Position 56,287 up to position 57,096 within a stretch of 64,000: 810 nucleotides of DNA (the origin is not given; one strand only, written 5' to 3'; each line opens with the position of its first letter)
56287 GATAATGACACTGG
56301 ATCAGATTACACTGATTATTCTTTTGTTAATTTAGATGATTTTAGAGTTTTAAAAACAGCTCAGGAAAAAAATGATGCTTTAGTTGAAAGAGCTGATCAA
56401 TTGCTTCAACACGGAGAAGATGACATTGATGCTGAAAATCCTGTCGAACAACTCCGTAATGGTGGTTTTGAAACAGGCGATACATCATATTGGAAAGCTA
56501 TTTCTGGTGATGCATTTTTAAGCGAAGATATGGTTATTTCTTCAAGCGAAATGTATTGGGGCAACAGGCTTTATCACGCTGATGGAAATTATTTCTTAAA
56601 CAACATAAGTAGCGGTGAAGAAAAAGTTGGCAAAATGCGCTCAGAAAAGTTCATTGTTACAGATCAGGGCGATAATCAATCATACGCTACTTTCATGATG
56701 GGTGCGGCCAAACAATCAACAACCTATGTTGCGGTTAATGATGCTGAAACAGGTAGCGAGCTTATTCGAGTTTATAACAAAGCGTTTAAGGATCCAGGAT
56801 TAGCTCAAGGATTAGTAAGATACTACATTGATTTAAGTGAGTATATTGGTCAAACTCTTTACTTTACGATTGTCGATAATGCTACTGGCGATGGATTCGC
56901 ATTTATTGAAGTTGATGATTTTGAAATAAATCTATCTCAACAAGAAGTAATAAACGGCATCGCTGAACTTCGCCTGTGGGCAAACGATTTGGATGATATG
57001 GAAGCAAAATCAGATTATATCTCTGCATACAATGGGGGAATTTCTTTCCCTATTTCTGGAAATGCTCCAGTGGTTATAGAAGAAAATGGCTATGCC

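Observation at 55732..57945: Triple-module lipoprotein without any catalytic domain: candidate multivalent fructan-binding surface protein (functional analogue of SusE/F-type proteins)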

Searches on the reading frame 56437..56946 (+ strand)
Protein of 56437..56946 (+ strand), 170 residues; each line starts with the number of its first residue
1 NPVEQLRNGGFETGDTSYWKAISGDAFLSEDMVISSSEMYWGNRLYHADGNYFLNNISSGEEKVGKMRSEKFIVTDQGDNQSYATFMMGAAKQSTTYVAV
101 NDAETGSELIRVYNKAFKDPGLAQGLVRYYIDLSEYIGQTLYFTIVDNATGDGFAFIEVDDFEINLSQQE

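Call 25: search_solved_structures(query=A2, max_evalue=10, show_alignments=3)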
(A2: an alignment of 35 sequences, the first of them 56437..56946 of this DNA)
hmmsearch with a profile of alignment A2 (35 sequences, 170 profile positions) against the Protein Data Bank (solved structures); distinct sequences matched with E-value up to 10: 3.
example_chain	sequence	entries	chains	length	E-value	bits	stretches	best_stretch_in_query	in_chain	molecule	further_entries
2xom_A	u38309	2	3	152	0.0055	19.6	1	4-109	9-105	ARABINOGALACTAN ENDO-1,4-BETA-GALACTOSIDASE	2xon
8xmz_A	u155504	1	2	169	0.019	17.9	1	5-27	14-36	T9SS C-terminal target domain-containing protein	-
4xup_A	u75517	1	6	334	5.7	9.8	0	10-51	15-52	Endo-1,4-beta-xylanase C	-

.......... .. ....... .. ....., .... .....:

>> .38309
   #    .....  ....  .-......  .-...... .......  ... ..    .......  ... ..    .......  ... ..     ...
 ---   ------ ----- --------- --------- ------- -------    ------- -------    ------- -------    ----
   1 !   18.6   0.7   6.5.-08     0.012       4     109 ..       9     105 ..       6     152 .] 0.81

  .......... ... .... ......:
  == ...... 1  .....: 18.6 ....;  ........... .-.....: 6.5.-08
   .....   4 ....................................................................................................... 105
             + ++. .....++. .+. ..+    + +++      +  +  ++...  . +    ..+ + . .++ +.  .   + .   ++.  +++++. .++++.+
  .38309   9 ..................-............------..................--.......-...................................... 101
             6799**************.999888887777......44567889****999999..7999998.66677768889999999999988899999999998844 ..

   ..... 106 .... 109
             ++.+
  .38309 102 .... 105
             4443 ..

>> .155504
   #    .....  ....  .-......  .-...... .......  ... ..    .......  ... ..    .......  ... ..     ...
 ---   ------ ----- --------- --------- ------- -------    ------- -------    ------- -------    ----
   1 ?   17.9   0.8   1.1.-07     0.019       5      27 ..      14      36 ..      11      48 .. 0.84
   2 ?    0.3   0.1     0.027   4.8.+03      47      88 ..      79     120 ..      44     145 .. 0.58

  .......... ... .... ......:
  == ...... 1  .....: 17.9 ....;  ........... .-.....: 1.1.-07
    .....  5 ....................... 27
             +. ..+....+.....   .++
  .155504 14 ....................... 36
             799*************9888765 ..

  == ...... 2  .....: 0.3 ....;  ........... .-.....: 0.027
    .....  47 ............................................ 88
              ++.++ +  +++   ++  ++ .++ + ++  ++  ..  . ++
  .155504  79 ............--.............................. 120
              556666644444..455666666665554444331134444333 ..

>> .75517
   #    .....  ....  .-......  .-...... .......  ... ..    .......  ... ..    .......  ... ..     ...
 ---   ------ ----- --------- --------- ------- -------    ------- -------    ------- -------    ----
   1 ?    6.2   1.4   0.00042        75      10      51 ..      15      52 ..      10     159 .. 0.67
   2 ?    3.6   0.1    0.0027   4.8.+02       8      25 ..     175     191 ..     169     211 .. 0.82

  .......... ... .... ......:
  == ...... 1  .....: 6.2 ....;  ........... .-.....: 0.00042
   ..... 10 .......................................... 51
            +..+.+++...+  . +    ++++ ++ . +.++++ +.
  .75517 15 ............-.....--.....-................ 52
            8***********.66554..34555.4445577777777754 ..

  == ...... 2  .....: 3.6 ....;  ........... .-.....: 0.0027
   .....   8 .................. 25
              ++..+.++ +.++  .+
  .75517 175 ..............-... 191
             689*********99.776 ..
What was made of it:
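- Weak profile link: the module profile matches CBM61 (2xom) at E 0.0055 (call 25).
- Tried and rejected: Searching with the module profile gave only a weak CBM61 hit at E 0.0055 (call 25).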

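Call 35: predict_structure(alignment_id=A2)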
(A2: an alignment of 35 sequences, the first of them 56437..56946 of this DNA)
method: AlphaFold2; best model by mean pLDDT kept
length: 170 residues; sequences in the alignment: 35
mean_pLDDT: 94.9   pTM: 0.91
mean pLDDT of the five models: 94.9, 94.3, 93.0, 92.5, 92.2
residues with pLDDT >= 90: 149; 70-90: 21; 50-70: 0; < 50: 0
segments of 3 or more residues with pLDDT < 50: none
pLDDT, mean of each block of 10 residues (from residue 1): 96 95 95 92 87 95 97 98 97 96 98 92 89 99 97 93 97
secondary structure, 60 per line:
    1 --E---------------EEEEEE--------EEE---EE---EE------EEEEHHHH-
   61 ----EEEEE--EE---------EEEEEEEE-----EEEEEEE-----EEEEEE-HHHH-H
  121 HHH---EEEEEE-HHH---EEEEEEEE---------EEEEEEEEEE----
elements in order: E19-24 E33-35 E52-55 H56-59 E65-69 E83-90 E96-102 E108-113 H115-118 H120-123 E127-132 E140-147 E157-166
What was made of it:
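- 56437..56946 (+): Module 2 (aa 236-405): CBM38-like beta-jelly roll. AF2 single-module model with pLDDT 94.9 (call 35).
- On CAZy CBM38: The AF2 model of module 2 has pLDDT 94.9 and is all-beta (call 35).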

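Call 41: fold_search(model_id=the predicted structure, library=pdb)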
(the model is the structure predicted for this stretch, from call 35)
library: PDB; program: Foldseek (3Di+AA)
matches with E <= 10: 1713; with E <= 0.001: 73
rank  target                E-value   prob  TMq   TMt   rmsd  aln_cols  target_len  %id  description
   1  8xmz_A                2.3e-05  1.00  0.59  0.71   5.2       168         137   15  Crystal structure of a novel porphyran-binding carbohydrate binding module (released 2024-01-17)
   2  4itc                  2.9e-05  1.00  0.50  0.50   6.2       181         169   16  Crystal Structure Analysis of the K1 Cleaved Adhesin domain of Lys-gingipain (Kgp) from Porphyromonas gingivalis W83 (released 2013-09-25)
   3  5w6h_A                3.4e-05  1.00  0.56  0.16   5.6       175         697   10  Crystal structure of Bacteriophage CBA120 tailspike protein 4 enzymatically active domain (TSP4dN, orf213) (released 2018-10-24)
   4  1k42_MODEL_1_A        3.8e-05  1.00  0.51  0.52   7.8       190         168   13  The Solution Structure of the CBM4-2 Carbohydrate Binding Module from a Thermostable Rhodothermus marinus Xyla (released 2002-05-29)
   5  2y6j                  3.8e-05  1.00  0.40  0.41  10.4       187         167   13  X-2 engineered mutated CBM4-2 Carbohydrate Binding Module from a Thermostable Rhodothermus marinus Xylanase (released 2012-03-07)
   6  3m1h_D                4.0e-05  1.00  0.53  0.52   6.6       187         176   16  Crystal Structure Analysis of the K3 Cleaved Adhesin Domain of Lys-gingipain (Kgp) from Porphyromonas gingivalis w83 (released 2011-03-23)
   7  8zqf                  4.3e-05  1.00  0.54  0.48   6.3       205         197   14  Crystal structure of a novel alginate-binding carbohydrate binding module (released 2024-06-12)
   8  8yt7                  5.1e-05  1.00  0.51  0.47   7.0       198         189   14  Crystal structure of the MAM domain of Spodoptera frugiperda Scavenger Receptor-C (released 2025-04-02)
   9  4bj0_A                6.0e-05  1.00  0.46  0.47   9.4       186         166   14  Xyloglucan binding module (CBM4-2 X2-L110F) in complex with branched xyloses (released 2014-04-23)
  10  3m1h_B                6.7e-05  1.00  0.55  0.54   6.4       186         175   18  Crystal Structure Analysis of the K3 Cleaved Adhesin Domain of Lys-gingipain (Kgp) from Porphyromonas gingivalis w83 (released 2011-03-23)
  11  2y6k_A                8.5e-05  1.00  0.42  0.43  10.6       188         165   11  Xylotetraose bound to X-2 engineered mutated CBM4-2 Carbohydrate Binding Module from a Thermostable Rhodothermus marin (released 2012-03-07)
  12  4w8j                  1.1e-04  1.00  0.45  0.09   5.9       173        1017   14  Structure of the full-length insecticidal protein Cry1Ac reveals intriguing details of toxin packaging into in vivo form (released 2014-09-17)
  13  8zj4_A                1.1e-04  1.00  0.57  0.19   4.8       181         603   12  trypsinogen-EP-N619A (released 2025-05-21)
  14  7uai_C                1.3e-04  1.00  0.54  0.21   5.9       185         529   14  Meprin alpha helix in complex with fetuin-B (released 2022-11-02)
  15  2zey_A                1.4e-04  1.00  0.50  0.56   5.8       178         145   13  Family 16 carbohydrate binding module (released 2008-03-04)
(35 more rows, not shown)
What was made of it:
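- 56437..56946 (+): Foldseek best matches are CBMs (call 41).
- On CAZy CBM38: Foldseek best matches are beta-jelly-roll CBMs (call 41).
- The best Foldseek PDB matches are CBMs and adhesin domains: the porphyran-binding CBM 8xmz, CBM4-2, the alginate CBM 8zqf, CBM16, CBM35 and the gingipain adhesin domains, at E about 1e-5 to 1e-4 (call 41). Structural matches are modest (TM 0.5-0.7, at most 18% identity) and include non-carbohydrate adhesin and MAM domains (call 41). The fold class hosts many specificities (call 41). Foldseek matches include the gingipain K1/K2/K3 adhesin domains and MAM domains (call 41).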

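Call 42: find_homologous_proteins(query=A2, max_evalue=0.001)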
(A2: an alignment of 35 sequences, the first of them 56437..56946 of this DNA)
Query A2 (35 sequences) (170 aa, profile of the alignment): 45 proteins with E <= 0.001 among 1471 candidates.
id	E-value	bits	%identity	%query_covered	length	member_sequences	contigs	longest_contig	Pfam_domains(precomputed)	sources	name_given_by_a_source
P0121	3.4e-58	214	35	96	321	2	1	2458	-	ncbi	-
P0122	9.4e-51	190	35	78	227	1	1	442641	-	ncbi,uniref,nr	ncbi:hypothetical protein [Cohnella sp. CFH 77786]|uniref:hypothetical protein n=1 Tax=Cohnella sp. 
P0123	2.6e-49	185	40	93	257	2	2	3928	-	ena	-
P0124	1.3e-47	180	31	92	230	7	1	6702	-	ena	-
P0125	2.7e-47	179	31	88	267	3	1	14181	-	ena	-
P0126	2.3e-45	172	28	88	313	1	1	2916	-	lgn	-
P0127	2.7e-44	169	27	92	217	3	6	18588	-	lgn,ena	-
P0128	3.1e-44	169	32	92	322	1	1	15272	-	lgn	-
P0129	1.6e-43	166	30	91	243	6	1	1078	-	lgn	-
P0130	9.7e-43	164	29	90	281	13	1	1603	-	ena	-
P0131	4.5e-42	162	39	94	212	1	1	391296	-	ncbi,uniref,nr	ncbi:hypothetical protein [Paenibacillus puerhi]|uniref:hypothetical protein n=1 Tax=Paenibacillus p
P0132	6.5e-42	161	29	92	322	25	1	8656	-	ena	-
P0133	7.5e-42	161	28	87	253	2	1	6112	-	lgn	-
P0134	3.0e-41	159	29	92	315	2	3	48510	-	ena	-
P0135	5.7e-41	158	29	92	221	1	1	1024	-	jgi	-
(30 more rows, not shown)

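Call 49: search_protein_representatives(alignment_id=A2)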
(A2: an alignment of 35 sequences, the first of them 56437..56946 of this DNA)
Query: 35 sequences, 170 profile positions. Proteins with E-value up to 0.001 (for the whole library): 2635; up to 1e-10: 996; up to 1e-30: 341. The best 150 are listed.
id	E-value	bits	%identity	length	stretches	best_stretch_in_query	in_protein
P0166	3.9e-267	892.4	-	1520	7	4-164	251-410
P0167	7.2e-261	872.0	-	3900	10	4-166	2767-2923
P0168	5.3e-248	830.1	-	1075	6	3-166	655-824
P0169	2.6e-211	710.7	-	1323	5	3-167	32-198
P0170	5.2e-202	680.4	-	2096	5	3-166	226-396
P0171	3.5e-188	635.4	-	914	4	2-166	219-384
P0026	9.8e-186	627.5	-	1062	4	3-166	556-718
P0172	3.6e-180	609.4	-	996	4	3-167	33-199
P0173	1.5e-174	591.1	-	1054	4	3-167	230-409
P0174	1.1e-172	585.0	-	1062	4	3-167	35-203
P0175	2.1e-172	584.1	-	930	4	3-168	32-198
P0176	3.4e-172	583.4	-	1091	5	3-166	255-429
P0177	5.3e-168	569.8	-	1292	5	2-166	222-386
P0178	9.7e-165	559.1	-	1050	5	3-167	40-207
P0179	3.3e-163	554.2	-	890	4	3-169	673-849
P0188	4.4e-147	501.7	-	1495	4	5-164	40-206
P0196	1.3e-138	474.1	-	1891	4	3-165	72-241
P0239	3.3e-91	319.8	-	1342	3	4-162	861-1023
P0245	5.3e-88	309.4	-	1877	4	3-163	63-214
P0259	3.9e-82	290.3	-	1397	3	5-161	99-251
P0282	1.1e-73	262.8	-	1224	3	4-166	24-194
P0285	6.6e-73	260.3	-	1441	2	4-169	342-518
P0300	3.3e-66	238.4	-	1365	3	5-165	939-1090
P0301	1.4e-65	236.4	-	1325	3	5-161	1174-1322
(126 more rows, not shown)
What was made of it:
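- Partner domains: the module profile finds 2,635 cluster representatives (call 49).
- Tried and rejected: The exhaustive representative search was needed to see the family (call 49).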

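Call 51: search_protein_families(library=pfam, alignment_id=A3, max_evalue=0.00001)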
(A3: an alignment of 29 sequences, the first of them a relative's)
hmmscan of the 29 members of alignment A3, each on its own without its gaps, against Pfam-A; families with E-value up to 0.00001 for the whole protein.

A. member 1, P0166 (1520 aa): 1 family
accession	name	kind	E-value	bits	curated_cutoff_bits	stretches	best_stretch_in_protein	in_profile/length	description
PF16403.11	Bact_surface_Ig-like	-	1.1e-16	61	27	2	1001-1073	1-71/71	Bacterial surface protein, Ig-like domain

B. families by the number of members that match (of 29 scanned): 14 families
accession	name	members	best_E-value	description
PF00251.26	Glyco_hydro_32N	11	3.2e-156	Glycosyl hydrolases family 32 N-terminal domain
PF13385.13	Laminin_G_3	11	2.3e-29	Concanavalin A-like lectin/glucanases superfamily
PF08244.19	Glyco_hydro_32C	9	3.2e-75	Glycosyl hydrolases family 32 C terminal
PF02368.24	Big_2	7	1.1e-46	Bacterial Ig-like domain (group 2)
PF00395.25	SLH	3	3.7e-36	S-layer homology domain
PF07554.19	FIVAR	2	3.2e-16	FIVAR domain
PF00354.24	Pentaxin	2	6.2e-07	Pentaxin family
PF04122.17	CW_binding_2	1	2.1e-66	Cell wall binding domain 2 (CWB2)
PF07532.17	Big_4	1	2.4e-17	Bacterial Ig-like domain (group 4)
PF16403.11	Bact_surface_Ig-like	1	1.1e-16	Bacterial surface protein, Ig-like domain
PF22359.2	Big-like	1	7.7e-09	Bacterial Ig-like domain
PF21764.3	Invasin_D4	1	1.2e-07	Invasin, domain 4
PF18962.6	Por_Secre_tail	1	2e-07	Secretion system C-terminal sorting domain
PF16346.12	GH32_BT1760-like_C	1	6.2e-07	GH32, BT1760-like, C-terminal domain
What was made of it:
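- On CAZy CBM38: GH32 is the only catalytic Pfam domain among 29 long module-bearing proteins, in 11 of 29 (call 51).
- Among 29 long ones, GH32 is the only catalytic Pfam domain, in 11 of 29 (call 51).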

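Call 53: list_cluster_members(proteins=[P0301, P0188, P0282, P0259, P0239, P0300, P0170, P0196, P0245, P0285])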
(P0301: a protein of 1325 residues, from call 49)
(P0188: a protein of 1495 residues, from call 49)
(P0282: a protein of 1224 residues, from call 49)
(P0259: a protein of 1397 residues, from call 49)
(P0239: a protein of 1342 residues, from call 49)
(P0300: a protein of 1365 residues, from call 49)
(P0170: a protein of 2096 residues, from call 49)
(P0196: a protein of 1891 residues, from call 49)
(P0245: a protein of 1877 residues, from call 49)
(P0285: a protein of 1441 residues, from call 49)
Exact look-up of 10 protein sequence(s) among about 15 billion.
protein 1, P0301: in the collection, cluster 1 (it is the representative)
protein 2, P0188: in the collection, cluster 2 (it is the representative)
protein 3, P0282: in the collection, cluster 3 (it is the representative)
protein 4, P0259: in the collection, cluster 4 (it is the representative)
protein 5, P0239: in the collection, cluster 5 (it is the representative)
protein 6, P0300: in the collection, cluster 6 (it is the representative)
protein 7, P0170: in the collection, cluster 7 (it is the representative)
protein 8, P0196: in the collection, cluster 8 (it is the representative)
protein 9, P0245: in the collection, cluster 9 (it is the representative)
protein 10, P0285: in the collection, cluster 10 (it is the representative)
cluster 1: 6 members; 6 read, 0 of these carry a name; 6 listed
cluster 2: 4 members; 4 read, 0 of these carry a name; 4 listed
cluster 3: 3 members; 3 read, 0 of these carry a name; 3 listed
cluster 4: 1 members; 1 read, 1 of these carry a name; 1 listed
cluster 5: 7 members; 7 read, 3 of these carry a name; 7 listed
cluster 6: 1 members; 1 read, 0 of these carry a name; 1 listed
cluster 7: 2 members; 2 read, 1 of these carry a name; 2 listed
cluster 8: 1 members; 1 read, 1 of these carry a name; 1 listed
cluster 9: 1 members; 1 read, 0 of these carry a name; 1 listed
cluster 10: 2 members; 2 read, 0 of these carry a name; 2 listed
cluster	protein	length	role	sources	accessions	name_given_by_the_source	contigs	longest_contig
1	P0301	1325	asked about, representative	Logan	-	-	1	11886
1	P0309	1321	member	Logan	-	-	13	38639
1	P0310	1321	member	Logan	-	-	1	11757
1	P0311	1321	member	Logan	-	-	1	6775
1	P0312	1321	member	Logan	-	-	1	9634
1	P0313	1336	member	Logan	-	-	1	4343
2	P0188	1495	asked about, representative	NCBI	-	-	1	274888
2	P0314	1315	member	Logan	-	-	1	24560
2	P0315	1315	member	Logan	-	-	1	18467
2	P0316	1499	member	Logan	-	-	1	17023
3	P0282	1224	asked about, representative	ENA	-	-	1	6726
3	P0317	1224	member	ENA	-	-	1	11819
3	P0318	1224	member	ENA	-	-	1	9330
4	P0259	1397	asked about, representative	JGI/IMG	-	sucrose-6-phosphate hydrolase SacC (GH32 family)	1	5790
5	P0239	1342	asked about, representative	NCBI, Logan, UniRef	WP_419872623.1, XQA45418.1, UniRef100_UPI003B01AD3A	GH32 C-terminal domain-containing protein [Candidatus Pristimantibacillus sp. PTI5] | GH32 C-terminal domain-containing protein n=1 Tax=Candidatus Pristimantibacillus sp. PTI5 ...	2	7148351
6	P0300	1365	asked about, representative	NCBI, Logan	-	-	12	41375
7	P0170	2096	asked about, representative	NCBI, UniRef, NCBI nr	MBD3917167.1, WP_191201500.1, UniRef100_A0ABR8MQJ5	S-layer homology domain-containing protein [Paenibacillus sp. PR3] | beta-fructofuranosidase n=1 Tax=Paenibacillus terricola TaxID=2763503 ... | S-layer homology domain-containing protein [Paenibacillus terricola]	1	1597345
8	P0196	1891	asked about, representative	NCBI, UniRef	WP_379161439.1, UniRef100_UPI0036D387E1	GH32 C-terminal domain-containing protein [Paenibacillus sp. sgz5001063] | GH32 C-terminal domain-containing protein n=1 Tax=Paenibacillus sp. sgz5001063 ...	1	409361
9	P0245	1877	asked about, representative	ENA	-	-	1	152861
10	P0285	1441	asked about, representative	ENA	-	-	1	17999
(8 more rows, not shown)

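Call 60: find_homologous_proteins(query=P0301, max_evalue=1e-10)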
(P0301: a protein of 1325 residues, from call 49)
Query P0301 (1325 aa): 118 proteins with E <= 1e-10 among 8000 candidates.
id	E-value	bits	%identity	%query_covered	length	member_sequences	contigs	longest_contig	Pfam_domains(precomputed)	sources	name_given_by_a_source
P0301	0.0e+0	3074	100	100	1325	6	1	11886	PF08244.20,PF00251.27,PF13385.14,PF02368.25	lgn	-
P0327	0.0e+0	2023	54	100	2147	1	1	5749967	PF08244.20,PF00251.27,PF13385.14,PF02368.25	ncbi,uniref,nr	ncbi:GH32 C-terminal domain-containing protein [Paenibacillus beijingensis]|uniref:GH32 C-terminal d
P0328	0.0e+0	1969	54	99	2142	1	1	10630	PF08244.20,PF00251.27,PF13385.14,PF02368.25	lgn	-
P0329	0.0e+0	1950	54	100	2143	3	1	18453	PF08244.20,PF00251.27,PF13385.14,PF02368.25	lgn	-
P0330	0.0e+0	1908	52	100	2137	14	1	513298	PF08244.20,PF00251.27,PF02368.25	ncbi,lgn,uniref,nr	ncbi:GH32 C-terminal domain-containing protein [Paenibacillus prosopidis]|uniref:Sucrose-6-phosphate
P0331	0.0e+0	1898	53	100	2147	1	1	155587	PF08244.20,PF22847.3,PF00251.27,PF02368.25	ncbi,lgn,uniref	ncbi:GH32 C-terminal domain-containing protein [Cohnella sp.]|uniref:GH32 C-terminal domain-containi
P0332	0.0e+0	1876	52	99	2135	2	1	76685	PF08244.20,PF00251.27,PF13385.14,PF02368.25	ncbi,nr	ncbi:GH32 C-terminal domain-containing protein [Paenibacillus phytorum]|nr:GH32 C-terminal domain-co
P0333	0.0e+0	1870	54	100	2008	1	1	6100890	PF08244.20,PF00251.27,PF13385.14,PF02368.25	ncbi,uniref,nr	ncbi:GH32 C-terminal domain-containing protein [Paenibacillus sp. sptzw28]|uniref:GH32 C-terminal do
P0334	0.0e+0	1869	54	100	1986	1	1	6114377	PF08244.20,PF00251.27,PF13385.14,PF02368.25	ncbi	ncbi:GH32 C-terminal domain-containing protein [Paenibacillus tarimensis]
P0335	0.0e+0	1839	55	99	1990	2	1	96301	PF08244.20,PF00251.27,PF13385.14,PF02368.25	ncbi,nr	ncbi:GH32 C-terminal domain-containing protein [Cohnella fermenti]|nr:GH32 C-terminal domain-contain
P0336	0.0e+0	1820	55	98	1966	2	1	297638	PF08244.20,PF00251.27,PF13385.14,PF02368.25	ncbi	-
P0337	0.0e+0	1815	55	97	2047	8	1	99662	PF08244.20,PF22847.3,PF00251.27,PF13385.14,PF02368.25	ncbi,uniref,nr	ncbi:hypothetical protein E2L07_03750 [Halalkalibacterium halodurans]|uniref:GH32 C-terminal domain-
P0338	0.0e+0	1811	49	100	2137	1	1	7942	PF08244.20,PF00251.27,PF02368.25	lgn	-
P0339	0.0e+0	1805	53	99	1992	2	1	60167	PF08244.20,PF00251.27,PF13385.14,PF02368.25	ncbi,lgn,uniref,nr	ncbi:hypothetical protein GJU40_11655 [Bacillus lacus]|uniref:Uncharacterized protein n=1 Tax=Metaba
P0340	0.0e+0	1798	53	98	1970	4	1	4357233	PF08244.20,PF00251.27,PF13385.14,PF02368.25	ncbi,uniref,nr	ncbi:GH32 C-terminal domain-containing protein [Guptibacillus hwajinpoensis]|uniref:GH32 C-terminal 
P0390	3.5e-268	911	36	97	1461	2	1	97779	PF08244.20,PF00251.27,PF13385.14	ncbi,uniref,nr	ncbi:GH32 C-terminal domain-containing protein [Paenibacillus sp.]|uniref:GH32 C-terminal domain-con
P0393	1.6e-260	886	34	98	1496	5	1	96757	PF08244.20,PF00251.27,PF13385.14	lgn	-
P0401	1.3e-255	870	35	98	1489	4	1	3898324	PF08244.20,PF00251.27,PF13385.14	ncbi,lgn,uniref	ncbi:GH32 C-terminal domain-containing protein [Paenibacillus pabuli]|uniref:GH32 C-terminal domain-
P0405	6.6e-239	814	34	97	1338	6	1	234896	PF08244.20,PF00251.27,PF13385.14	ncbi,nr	ncbi:GH32 C-terminal domain-containing protein [Paenibacillus sp. EKM208P]|nr:GH32 C-terminal domain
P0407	2.1e-238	813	35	97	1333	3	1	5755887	PF08244.20,PF00251.27,PF13385.14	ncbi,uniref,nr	ncbi:GH32 C-terminal domain-containing protein [Paenibacillus polymyxa]|uniref:GH32 C-terminal domai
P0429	9.1e-59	217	46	12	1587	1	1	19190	PF08244.20,PF06439.19,PF00251.27,PF19763.7,PF00395.26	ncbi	ncbi:Levanase precursor [compost metagenome]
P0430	2.1e-58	216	46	11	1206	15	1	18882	PF08244.20,PF17851.9,PF06439.19,PF00251.27,PF19763.7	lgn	-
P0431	3.0e-58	216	44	11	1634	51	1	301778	PF08244.20,PF06439.19,PF00251.27,PF19763.7,PF00395.26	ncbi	-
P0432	2.7e-54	203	46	11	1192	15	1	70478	PF08244.20,PF17851.9,PF06439.19,PF00251.27,PF19763.7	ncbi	ncbi:GH32 C-terminal domain-containing protein [Priestia filamentosa]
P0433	7.0e-54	201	45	12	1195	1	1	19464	PF08244.20,PF06439.19,PF00251.27,PF19763.7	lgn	-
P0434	1.0e-49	187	45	12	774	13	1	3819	PF06439.19,PF00251.27,PF19763.7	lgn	-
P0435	2.8e-41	159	47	11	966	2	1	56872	PF08244.20,PF06439.19,PF00251.27,PF19763.7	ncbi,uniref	ncbi:GH32 C-terminal domain-containing protein [Ammoniphilus sp. YIM 78166]|uniref:GH32 C-terminal d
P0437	1.7e-26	110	43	13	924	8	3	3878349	PF00251.27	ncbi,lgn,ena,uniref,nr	ncbi:glycoside hydrolase family 32 protein [Victivallis sp. Marseille-Q1083]|uniref:glycoside hydrol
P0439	2.4e-14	70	35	11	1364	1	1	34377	PF06439.19,PF23500.2,PF13442.12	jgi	jgi:putative membrane-bound dehydrogenase-like protein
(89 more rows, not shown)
